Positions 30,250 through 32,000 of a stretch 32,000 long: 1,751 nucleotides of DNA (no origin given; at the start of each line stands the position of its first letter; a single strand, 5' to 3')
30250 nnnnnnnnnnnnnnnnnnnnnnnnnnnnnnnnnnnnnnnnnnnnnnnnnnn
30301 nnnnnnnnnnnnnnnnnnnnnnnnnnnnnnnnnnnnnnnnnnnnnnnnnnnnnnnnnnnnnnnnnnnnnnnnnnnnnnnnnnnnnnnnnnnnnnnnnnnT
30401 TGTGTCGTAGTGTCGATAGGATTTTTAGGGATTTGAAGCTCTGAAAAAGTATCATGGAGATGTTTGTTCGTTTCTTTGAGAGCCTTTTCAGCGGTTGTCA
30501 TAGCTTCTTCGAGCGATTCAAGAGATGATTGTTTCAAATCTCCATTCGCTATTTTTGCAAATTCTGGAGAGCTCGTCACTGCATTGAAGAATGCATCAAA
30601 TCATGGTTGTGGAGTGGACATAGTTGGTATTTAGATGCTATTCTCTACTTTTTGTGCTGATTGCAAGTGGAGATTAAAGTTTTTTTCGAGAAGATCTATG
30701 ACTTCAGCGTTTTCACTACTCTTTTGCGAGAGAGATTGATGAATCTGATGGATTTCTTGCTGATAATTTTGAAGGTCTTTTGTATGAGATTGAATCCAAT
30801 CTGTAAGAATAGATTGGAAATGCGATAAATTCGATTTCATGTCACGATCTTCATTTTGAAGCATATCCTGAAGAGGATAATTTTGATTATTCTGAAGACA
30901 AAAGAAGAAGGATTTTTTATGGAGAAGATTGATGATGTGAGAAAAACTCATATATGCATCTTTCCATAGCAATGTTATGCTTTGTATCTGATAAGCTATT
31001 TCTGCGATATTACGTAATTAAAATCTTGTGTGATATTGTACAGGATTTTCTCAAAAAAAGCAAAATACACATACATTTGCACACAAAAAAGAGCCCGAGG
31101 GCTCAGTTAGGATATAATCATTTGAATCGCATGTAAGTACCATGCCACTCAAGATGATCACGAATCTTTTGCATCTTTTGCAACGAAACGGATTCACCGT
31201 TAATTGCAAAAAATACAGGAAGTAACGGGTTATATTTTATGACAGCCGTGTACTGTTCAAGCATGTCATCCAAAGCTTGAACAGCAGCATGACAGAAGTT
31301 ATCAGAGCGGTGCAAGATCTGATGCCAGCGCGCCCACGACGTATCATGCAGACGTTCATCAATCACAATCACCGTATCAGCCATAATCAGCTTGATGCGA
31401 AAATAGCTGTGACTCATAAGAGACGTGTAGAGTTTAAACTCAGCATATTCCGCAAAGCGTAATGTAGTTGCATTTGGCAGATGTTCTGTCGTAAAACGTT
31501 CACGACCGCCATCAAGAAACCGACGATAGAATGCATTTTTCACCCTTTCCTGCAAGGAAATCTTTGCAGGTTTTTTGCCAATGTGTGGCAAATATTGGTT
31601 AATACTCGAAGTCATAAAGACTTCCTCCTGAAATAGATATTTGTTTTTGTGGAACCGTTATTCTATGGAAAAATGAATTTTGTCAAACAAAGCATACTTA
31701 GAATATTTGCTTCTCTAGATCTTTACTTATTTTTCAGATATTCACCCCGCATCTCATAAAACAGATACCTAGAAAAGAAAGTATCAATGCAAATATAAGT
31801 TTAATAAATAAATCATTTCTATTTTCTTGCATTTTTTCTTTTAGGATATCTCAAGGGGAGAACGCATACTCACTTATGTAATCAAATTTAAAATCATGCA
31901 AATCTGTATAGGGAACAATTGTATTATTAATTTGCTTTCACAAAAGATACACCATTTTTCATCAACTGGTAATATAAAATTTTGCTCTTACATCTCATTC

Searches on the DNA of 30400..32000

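Call 71: search_rna_families(source=window, start=30400, end=32000, threshold=evalue, max_evalue=1)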
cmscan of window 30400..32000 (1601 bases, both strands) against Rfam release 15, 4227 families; matches with E-value up to 1: 0.
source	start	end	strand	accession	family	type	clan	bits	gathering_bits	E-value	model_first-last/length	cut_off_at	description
